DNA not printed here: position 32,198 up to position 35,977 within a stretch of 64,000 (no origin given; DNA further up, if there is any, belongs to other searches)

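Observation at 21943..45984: Xylanase PUL loaded with six sulfatases: candidate sulfated-xylan (or xylose-rich sulfated algal glycan) utilisation system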

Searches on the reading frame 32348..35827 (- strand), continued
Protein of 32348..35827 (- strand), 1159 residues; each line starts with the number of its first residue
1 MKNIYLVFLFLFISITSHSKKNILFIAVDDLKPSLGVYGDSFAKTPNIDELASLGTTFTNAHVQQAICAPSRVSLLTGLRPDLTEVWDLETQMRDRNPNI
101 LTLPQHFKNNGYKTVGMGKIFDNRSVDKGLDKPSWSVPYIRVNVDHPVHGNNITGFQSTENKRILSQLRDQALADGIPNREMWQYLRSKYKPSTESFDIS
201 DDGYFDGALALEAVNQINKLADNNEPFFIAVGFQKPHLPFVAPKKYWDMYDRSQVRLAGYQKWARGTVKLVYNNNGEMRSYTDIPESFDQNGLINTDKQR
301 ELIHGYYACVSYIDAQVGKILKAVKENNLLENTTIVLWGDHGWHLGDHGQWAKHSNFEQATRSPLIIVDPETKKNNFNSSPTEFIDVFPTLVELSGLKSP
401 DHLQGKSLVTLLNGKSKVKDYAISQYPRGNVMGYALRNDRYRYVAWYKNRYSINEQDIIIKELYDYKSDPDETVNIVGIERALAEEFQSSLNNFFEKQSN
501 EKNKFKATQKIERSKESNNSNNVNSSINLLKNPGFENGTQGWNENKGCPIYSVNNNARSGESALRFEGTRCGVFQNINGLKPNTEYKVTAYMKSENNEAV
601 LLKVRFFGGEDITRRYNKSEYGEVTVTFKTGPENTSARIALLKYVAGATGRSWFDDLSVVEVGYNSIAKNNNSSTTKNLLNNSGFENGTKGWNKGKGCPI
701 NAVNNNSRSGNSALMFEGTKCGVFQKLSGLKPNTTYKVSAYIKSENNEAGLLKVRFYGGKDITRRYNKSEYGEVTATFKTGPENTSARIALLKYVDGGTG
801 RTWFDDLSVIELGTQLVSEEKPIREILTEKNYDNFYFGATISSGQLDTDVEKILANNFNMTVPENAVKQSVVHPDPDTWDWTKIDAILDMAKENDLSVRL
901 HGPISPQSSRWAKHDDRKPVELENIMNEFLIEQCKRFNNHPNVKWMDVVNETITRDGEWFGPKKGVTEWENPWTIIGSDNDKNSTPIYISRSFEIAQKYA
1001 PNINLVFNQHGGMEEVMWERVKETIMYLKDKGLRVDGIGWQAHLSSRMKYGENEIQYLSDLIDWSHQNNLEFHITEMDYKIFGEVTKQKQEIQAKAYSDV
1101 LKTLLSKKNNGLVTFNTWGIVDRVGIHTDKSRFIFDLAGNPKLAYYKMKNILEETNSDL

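Call 25: find_homologous_proteins(query=window:32348-35827:-, max_evalue=1e-20)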
Query window:32348-35827:- (1159 aa): 1937 proteins with E <= 1e-20 among 8000 candidates; the best 120 are listed.
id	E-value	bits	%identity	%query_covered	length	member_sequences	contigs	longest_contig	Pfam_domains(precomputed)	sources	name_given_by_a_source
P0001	0.0e+0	2668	99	100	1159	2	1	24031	PF00331.27,PF02018.24,PF21466.4,PF02995.23,PF01663.28,PF16347.11,PF00884.29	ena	-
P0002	0.0e+0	2658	99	100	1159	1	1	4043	PF00331.27,PF02018.24,PF21466.4,PF02995.23,PF01663.28,PF16347.11,PF00884.29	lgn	-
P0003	0.0e+0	2657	99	100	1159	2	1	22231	PF00331.27,PF02018.24,PF21466.4,PF02995.23,PF01663.28,PF16347.11,PF00884.29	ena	-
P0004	0.0e+0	2657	99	100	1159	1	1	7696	PF00331.27,PF02018.24,PF21466.4,PF02995.23,PF22637.3,PF01663.28,PF16347.11,PF00884.29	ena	-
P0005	0.0e+0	2655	99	100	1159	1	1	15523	PF00331.27,PF02018.24,PF21466.4,PF02995.23,PF01663.28,PF16347.11,PF00884.29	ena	-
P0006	0.0e+0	2652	98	100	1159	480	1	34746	PF00331.27,PF02018.24,PF21466.4,PF02995.23,PF01663.28,PF16347.11,PF00884.29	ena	-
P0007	0.0e+0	2650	99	100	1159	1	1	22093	PF00331.27,PF02018.24,PF21466.4,PF02995.23,PF01663.28,PF16347.11,PF00884.29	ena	-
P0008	0.0e+0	2650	99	100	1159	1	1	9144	PF00331.27,PF02018.24,PF21466.4,PF02995.23,PF01663.28,PF16347.11,PF00884.29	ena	-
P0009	0.0e+0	2649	99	100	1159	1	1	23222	PF00331.27,PF02018.24,PF21466.4,PF02995.23,PF01663.28,PF16347.11,PF00884.29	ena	-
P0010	0.0e+0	2646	98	100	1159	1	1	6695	PF00331.27,PF02018.24,PF21466.4,PF02995.23,PF01663.28,PF16347.11,PF00884.29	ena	-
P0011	0.0e+0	2639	98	100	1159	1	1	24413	PF00331.27,PF02018.24,PF21466.4,PF02995.23,PF01663.28,PF16347.11,PF00884.29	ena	-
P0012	0.0e+0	2638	98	100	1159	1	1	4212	PF00331.27,PF02018.24,PF21466.4,PF02995.23,PF01663.28,PF16347.11,PF00884.29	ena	-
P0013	0.0e+0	2637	98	100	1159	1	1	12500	PF00331.27,PF02018.24,PF21466.4,PF02995.23,PF01663.28,PF16347.11,PF00884.29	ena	-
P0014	0.0e+0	2632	98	100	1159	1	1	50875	PF00331.27,PF02018.24,PF21466.4,PF02995.23,PF22637.3,PF01663.28,PF16347.11,PF00884.29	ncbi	-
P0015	0.0e+0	2442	97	93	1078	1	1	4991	PF00331.27,PF02018.24,PF21466.4,PF02995.23,PF22637.3,PF01663.28,PF16347.11,PF00884.29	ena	-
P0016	0.0e+0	2381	97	58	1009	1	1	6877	PF00331.27,PF02018.24,PF02995.23,PF01663.28,PF16347.11,PF00884.29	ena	-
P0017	0.0e+0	2183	78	100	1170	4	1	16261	PF00331.27,PF02018.24,PF21466.4,PF02995.23,PF01663.28,PF16347.11,PF00884.29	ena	-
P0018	0.0e+0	2179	78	100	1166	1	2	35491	PF00331.27,PF02018.24,PF21466.4,PF02995.23,PF01663.28,PF16347.11,PF00884.29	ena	-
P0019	0.0e+0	2178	78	100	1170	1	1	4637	PF00331.27,PF02018.24,PF21466.4,PF02995.23,PF01663.28,PF16347.11,PF00884.29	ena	-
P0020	0.0e+0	2178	78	99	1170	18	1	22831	PF00331.27,PF02018.24,PF21466.4,PF02995.23,PF01663.28,PF16347.11,PF00884.29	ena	-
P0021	0.0e+0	2175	78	99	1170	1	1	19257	PF00331.27,PF02018.24,PF21466.4,PF02995.23,PF01663.28,PF16347.11,PF00884.29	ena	-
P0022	0.0e+0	2169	78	100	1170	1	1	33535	PF00331.27,PF02018.24,PF21466.4,PF02995.23,PF01663.28,PF16347.11,PF00884.29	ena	-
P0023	0.0e+0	2167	78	100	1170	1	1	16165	PF00331.27,PF02018.24,PF21466.4,PF02995.23,PF01663.28,PF16347.11,PF00884.29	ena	-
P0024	0.0e+0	2166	78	100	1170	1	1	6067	PF00331.27,PF02018.24,PF21466.4,PF02995.23,PF01663.28,PF16347.11,PF00884.29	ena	-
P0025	0.0e+0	2166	78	100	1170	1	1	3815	PF00331.27,PF02018.24,PF21466.4,PF02995.23,PF01663.28,PF16347.11,PF00884.29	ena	-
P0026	0.0e+0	2162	78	100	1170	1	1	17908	PF00331.27,PF02018.24,PF21466.4,PF02995.23,PF01663.28,PF16347.11,PF00884.29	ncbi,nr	ncbi:MAG: hypothetical protein CMB81_01270 [Flammeovirgaceae bacterium]|nr:hypothetical protein [Fla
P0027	0.0e+0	2162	78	100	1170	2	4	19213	PF00331.27,PF02018.24,PF21466.4,PF02995.23,PF01663.28,PF16347.11,PF00884.29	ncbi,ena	-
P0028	0.0e+0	2156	78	100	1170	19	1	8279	PF00331.27,PF02018.24,PF21466.4,PF02995.23,PF01663.28,PF16347.11,PF00884.29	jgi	jgi:arylsulfatase A-like enzyme/GH35 family endo-1,4-beta-xylanase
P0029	0.0e+0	2145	78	99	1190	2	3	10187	PF00331.27,PF02018.24,PF21466.4,PF02995.23,PF22637.3,PF01663.28,PF16347.11,PF00884.29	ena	-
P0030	0.0e+0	2142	78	99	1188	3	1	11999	PF00331.27,PF02018.24,PF21466.4,PF02995.23,PF22637.3,PF01663.28,PF16347.11,PF00884.29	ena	-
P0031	0.0e+0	2136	77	100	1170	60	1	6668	PF00331.27,PF02018.24,PF21466.4,PF02995.23,PF01663.28,PF16347.11,PF00884.29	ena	-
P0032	0.0e+0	2103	76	100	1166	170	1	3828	PF00331.27,PF02018.24,PF21466.4,PF02995.23,PF01663.28,PF16347.11,PF00884.29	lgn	-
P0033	0.0e+0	1998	73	99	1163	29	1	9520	PF00331.27,PF02018.24,PF21466.4,PF02995.23,PF01663.28,PF16347.11,PF00884.29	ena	-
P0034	0.0e+0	1788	75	57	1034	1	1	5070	PF00331.27,PF02018.24,PF02995.23,PF01663.28,PF16347.11,PF00884.29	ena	-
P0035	0.0e+0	1787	76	57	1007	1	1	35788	PF00331.27,PF02018.24,PF02995.23,PF01663.28,PF16347.11,PF00884.29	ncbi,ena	-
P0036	0.0e+0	1784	76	57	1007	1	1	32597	PF00331.27,PF02018.24,PF02995.23,PF01663.28,PF16347.11,PF00884.29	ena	-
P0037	0.0e+0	1784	76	57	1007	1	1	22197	PF00331.27,PF02018.24,PF02995.23,PF01663.28,PF16347.11,PF00884.29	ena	-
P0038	0.0e+0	1784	76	57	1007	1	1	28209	PF00331.27,PF02018.24,PF02995.23,PF01663.28,PF16347.11,PF00884.29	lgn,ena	-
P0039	0.0e+0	1783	75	57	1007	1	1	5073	PF00331.27,PF02018.24,PF02995.23,PF01663.28,PF16347.11,PF00884.29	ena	-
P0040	0.0e+0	1764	74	57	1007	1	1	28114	PF00331.27,PF02018.24,PF02995.23,PF01663.28,PF16347.11,PF00884.29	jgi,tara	tara:strand:- start:1639 stop:4662 length:3024 start_codon:yes stop_codon:yes gene_type:complete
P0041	0.0e+0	1764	74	57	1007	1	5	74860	PF00331.27,PF02018.24,PF02995.23,PF01663.28,PF16347.11,PF00884.29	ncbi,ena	-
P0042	0.0e+0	1759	74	57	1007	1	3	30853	PF00331.27,PF02018.24,PF02995.23,PF16347.11,PF00884.29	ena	-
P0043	0.0e+0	1759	74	57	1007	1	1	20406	PF00331.27,PF02018.24,PF02995.23,PF16347.11,PF00884.29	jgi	-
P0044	0.0e+0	1758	74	57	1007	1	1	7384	PF00331.27,PF02018.24,PF02995.23,PF16347.11,PF00884.29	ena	-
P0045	0.0e+0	1754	74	57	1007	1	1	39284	PF00331.27,PF02018.24,PF02995.23,PF01663.28,PF16347.11,PF00884.29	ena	-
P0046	0.0e+0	1514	58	57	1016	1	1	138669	PF00331.27,PF02018.24,PF01663.28,PF16347.11,PF00884.29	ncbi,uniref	ncbi:sulfatase-like hydrolase/transferase [Reichenbachiella sp.]|uniref:sulfatase-like hydrolase/tra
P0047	0.0e+0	1474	56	57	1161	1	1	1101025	PF00331.27,PF02018.24,PF21466.4,PF01663.28,PF16347.11,PF00884.29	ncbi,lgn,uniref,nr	ncbi:Arylsulfatase A [Reichenbachiella faecimaris]|uniref:Arylsulfatase A n=1 Tax=Reichenbachiella f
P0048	0.0e+0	1430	55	57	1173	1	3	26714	PF00331.27,PF02018.24,PF21466.4,PF01663.28,PF16347.11,PF00884.29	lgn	-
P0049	0.0e+0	1404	60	56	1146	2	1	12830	PF00331.27,PF02018.24,PF21466.4,PF01663.28,PF16347.11,PF00884.29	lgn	-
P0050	0.0e+0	1401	52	99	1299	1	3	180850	PF00331.27,PF02018.24,PF21466.4,PF00041.28,PF01663.28,PF16347.11,PF00884.29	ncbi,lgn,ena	-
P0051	0.0e+0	1391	55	57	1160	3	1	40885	PF00331.27,PF02018.24,PF01663.28,PF16347.11,PF00884.29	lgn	-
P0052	0.0e+0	1378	60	57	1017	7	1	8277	PF00331.27,PF02018.24,PF01663.28,PF16347.11,PF00884.29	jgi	jgi:arylsulfatase A-like enzyme/GH35 family endo-1,4-beta-xylanase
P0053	0.0e+0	1332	54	57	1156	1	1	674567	PF00331.27,PF02018.24,PF21466.4,PF01663.28,PF16347.11,PF00884.29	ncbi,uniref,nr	ncbi:sulfatase-like hydrolase/transferase [Marinoscillum sp. MHG1-6]|uniref:sulfatase-like hydrolase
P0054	0.0e+0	1317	53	57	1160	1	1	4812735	PF00331.27,PF02018.24,PF21466.4,PF01663.28,PF16347.11,PF00884.29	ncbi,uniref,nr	ncbi:sulfatase-like hydrolase/transferase [Reichenbachiella carrageenanivorans]|uniref:Sulfatase-lik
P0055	0.0e+0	1259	52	57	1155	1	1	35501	PF00331.27,PF02018.24,PF01663.28,PF16347.11,PF00884.29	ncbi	-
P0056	0.0e+0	1243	61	44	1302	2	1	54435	PF00326.28,PF07859.20,PF00331.27,PF01738.25,PF01663.28,PF16347.11,PF20434.6,PF00884.29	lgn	-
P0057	0.0e+0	1201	52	55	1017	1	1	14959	PF00331.27,PF02018.24,PF01663.28,PF16347.11,PF00884.29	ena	-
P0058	0.0e+0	1193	52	56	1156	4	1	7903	PF00331.27,PF02018.24,PF21466.4,PF01663.28,PF16347.11,PF00884.29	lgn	-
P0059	0.0e+0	1187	64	70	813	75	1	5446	PF02018.24,PF21466.4,PF02995.23,PF01663.28,PF16347.11,PF00884.29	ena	-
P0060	0.0e+0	1098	53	48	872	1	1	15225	PF00331.27,PF01663.28,PF16347.11,PF00884.29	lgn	-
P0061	0.0e+0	1042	53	42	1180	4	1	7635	PF00331.27,PF02018.24,PF04862.19,PF01663.28,PF16347.11,PF00884.29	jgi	jgi:arylsulfatase A-like enzyme/GH35 family endo-1,4-beta-xylanase/acylphosphatase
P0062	0.0e+0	1040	52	43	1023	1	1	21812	PF00331.27,PF02018.24,PF02995.23,PF01663.28,PF16347.11,PF00884.29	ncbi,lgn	-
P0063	0.0e+0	1038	52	42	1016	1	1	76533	PF00331.27,PF02018.24,PF01663.28,PF16347.11,PF00884.29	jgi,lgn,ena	-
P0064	0.0e+0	1036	51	43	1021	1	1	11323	PF00331.27,PF02018.24,PF02995.23,PF01663.28,PF16347.11,PF00884.29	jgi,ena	-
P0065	0.0e+0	1035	53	43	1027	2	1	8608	PF00331.27,PF02018.24,PF04862.19,PF01663.28,PF16347.11,PF00884.29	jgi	jgi:arylsulfatase A-like enzyme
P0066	0.0e+0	1019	52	41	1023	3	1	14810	PF00331.27,PF02018.24,PF01663.28,PF16347.11,PF00884.29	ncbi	-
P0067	0.0e+0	1013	51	43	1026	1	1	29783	PF00331.27,PF02018.24,PF02995.23,PF01663.28,PF16347.11,PF00884.29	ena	-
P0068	1.1e-296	1005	50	43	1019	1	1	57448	PF00331.27,PF02018.24,PF02995.23,PF01663.28,PF16347.11,PF00884.29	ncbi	-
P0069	2.8e-296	1004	51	43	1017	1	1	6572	PF00331.27,PF02018.24,PF01663.28,PF16347.11,PF00884.29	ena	-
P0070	4.9e-294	996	48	43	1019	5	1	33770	PF00331.27,PF02018.24,PF02995.23,PF01663.28,PF16347.11,PF00884.29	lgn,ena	-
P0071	1.6e-292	991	52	41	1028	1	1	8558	PF00331.27,PF02018.24,PF16347.11,PF00884.29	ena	-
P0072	2.7e-292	991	50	43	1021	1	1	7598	PF00331.27,PF02018.24,PF02995.23,PF01663.28,PF16347.11,PF00884.29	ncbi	-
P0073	4.8e-292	990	50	43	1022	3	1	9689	PF00331.27,PF02018.24,PF02995.23,PF01663.28,PF16347.11,PF00884.29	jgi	-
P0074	1.6e-291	988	52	43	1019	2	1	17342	PF00331.27,PF02018.24,PF02995.23,PF01663.28,PF16347.11,PF00884.29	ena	-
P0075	4.7e-289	980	53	42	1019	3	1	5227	PF00331.27,PF02018.24,PF01663.28,PF16347.11,PF00884.29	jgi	-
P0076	2.5e-287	974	51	42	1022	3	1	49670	PF00331.27,PF02018.24,PF01663.28,PF16347.11,PF00884.29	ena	-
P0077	7.0e-286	969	52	41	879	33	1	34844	PF00331.27,PF02995.23,PF16347.11,PF00884.29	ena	-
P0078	2.6e-285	968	51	41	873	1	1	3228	PF00331.27,PF16347.11,PF00884.29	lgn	-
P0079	3.4e-283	961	51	44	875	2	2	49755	PF00331.27,PF01663.28,PF16347.11,PF00884.29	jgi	-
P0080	1.8e-281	955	49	43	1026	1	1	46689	PF00331.27,PF02018.24,PF01663.28,PF16347.11,PF00884.29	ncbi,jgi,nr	ncbi:MAG: sulfatase-like hydrolase/transferase [Chlorobi bacterium]|nr:sulfatase-like hydrolase/tran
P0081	2.1e-281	955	51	42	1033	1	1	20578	PF00331.27,PF02018.24,PF01663.28,PF16347.11,PF00884.29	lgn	-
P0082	1.8e-280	952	50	43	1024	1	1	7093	PF00331.27,PF02018.24,PF01663.28,PF16347.11,PF00884.29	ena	-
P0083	2.5e-280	951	49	43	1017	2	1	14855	PF00331.27,PF02018.24,PF01663.28,PF16347.11,PF00884.29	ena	-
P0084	9.4e-279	946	49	44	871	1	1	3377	PF00331.27,PF02995.23,PF01663.28,PF16347.11,PF00884.29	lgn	-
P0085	1.6e-278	945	49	43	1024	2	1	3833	PF00331.27,PF02018.24,PF01663.28,PF16347.11,PF00884.29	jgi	jgi:arylsulfatase A-like enzyme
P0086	2.2e-277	941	49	42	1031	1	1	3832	PF00331.27,PF02018.24,PF01663.28,PF16347.11,PF00884.29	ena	-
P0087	2.9e-277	941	50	42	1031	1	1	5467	PF00331.27,PF02018.24,PF01663.28,PF16347.11,PF00884.29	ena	-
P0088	3.7e-276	937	50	43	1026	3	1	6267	PF00331.27,PF02018.24,PF01663.28,PF16347.11,PF00884.29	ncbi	-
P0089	5.7e-276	937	49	43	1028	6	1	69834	PF00331.27,PF02018.24,PF01663.28,PF16347.11,PF00884.29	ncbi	-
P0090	4.9e-275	934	48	43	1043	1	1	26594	PF00331.27,PF02018.24,PF02995.23,PF01663.28,PF16347.11,PF00884.29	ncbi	-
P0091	8.0e-275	933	51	41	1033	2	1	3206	PF00331.27,PF02018.24,PF01663.28,PF16347.11,PF00884.29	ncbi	-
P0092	8.0e-275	933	49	44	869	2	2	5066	PF00331.27,PF02995.23,PF01663.28,PF16347.11,PF00884.29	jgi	-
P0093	4.4e-274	930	49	43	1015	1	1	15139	PF00331.27,PF02018.24,PF01663.28,PF16347.11,PF00884.29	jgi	-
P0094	7.9e-274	930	50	43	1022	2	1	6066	PF00331.27,PF02018.24,PF01663.28,PF16347.11,PF00884.29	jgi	jgi:arylsulfatase A-like enzyme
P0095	8.2e-273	926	50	43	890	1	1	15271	PF00331.27,PF02995.23,PF01663.28,PF16347.11,PF00884.29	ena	-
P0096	5.6e-271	920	49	43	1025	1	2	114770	PF00331.27,PF02018.24,PF01663.28,PF16347.11,PF00884.29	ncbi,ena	-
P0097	9.2e-271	919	51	43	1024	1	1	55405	PF00331.27,PF02018.24,PF01663.28,PF16347.11,PF00884.29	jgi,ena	-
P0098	2.0e-270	918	50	43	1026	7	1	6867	PF00331.27,PF02018.24,PF01663.28,PF16347.11,PF00884.29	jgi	jgi:arylsulfatase A-like enzyme/GH35 family endo-1,4-beta-xylanase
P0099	2.1e-270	918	49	41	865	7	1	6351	PF00331.27,PF02995.23,PF16347.11,PF00884.29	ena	-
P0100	2.8e-270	918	49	41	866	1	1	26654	PF00331.27,PF02995.23,PF16347.11,PF00884.29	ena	-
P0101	5.3e-270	917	49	41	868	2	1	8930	PF00331.27,PF02995.23,PF01663.28,PF16347.11,PF00884.29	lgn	-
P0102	1.2e-268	912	48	45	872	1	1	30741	PF00331.27,PF02995.23,PF01663.28,PF16347.11,PF00884.29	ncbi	-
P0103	1.4e-268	912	50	42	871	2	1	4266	PF00331.27,PF02995.23,PF16347.11,PF00884.29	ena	-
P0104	4.6e-268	910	49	42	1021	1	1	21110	PF00331.27,PF02018.24,PF01663.28,PF16347.11,PF00884.29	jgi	jgi:arylsulfatase A-like enzyme/GH35 family endo-1,4-beta-xylanase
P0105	6.0e-268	910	49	45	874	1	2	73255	PF00331.27,PF02995.23,PF01663.28,PF16347.11,PF00884.29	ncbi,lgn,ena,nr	ncbi:MAG: hypothetical protein COB60_07960 [Flavobacteriaceae bacterium]|nr:MAG: hypothetical protei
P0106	8.4e-268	910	48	41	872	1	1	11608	PF00331.27,PF02995.23,PF01663.28,PF16347.11,PF00884.29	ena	-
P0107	8.8e-268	910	49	43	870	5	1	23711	PF00331.27,PF02995.23,PF16347.11,PF00884.29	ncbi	-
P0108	1.9e-267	908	51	40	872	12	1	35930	PF00331.27,PF02995.23,PF01663.28,PF16347.11,PF00884.29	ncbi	-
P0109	5.3e-267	907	51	39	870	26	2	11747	PF00331.27,PF02995.23,PF01663.28,PF16347.11,PF00884.29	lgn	-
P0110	8.4e-267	906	49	41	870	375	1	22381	PF00331.27,PF02995.23,PF01663.28,PF16347.11,PF00884.29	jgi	-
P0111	1.9e-266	905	49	41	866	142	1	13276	PF00331.27,PF02995.23,PF16347.11,PF00884.29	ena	-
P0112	1.9e-266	905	50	41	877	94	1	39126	PF00331.27,PF02995.23,PF16347.11,PF00884.29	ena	-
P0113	2.1e-266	905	48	41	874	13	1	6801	PF00331.27,PF02995.23,PF16347.11,PF00884.29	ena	-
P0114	2.3e-266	905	51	43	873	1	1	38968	PF00331.27,PF02995.23,PF01663.28,PF16347.11,PF00884.29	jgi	-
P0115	2.9e-266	904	50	45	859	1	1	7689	PF00331.27,PF01663.28,PF16347.11,PF00884.29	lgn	-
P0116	3.6e-266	904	48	41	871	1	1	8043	PF00331.27,PF02995.23,PF01663.28,PF16347.11,PF00884.29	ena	-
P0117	5.3e-266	904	47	44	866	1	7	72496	PF00331.27,PF02995.23,PF01663.28,PF16347.11,PF00884.29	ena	-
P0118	5.5e-266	904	48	43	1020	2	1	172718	PF00331.27,PF02018.24,PF01663.28,PF16347.11,PF00884.29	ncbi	-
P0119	5.6e-266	904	47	41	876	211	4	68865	PF00331.27,PF02995.23,PF01663.28,PF16347.11,PF00884.29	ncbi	-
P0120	4.2e-265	901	51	43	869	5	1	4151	PF00331.27,PF02995.23,PF01663.28,PF16347.11,PF00884.29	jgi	-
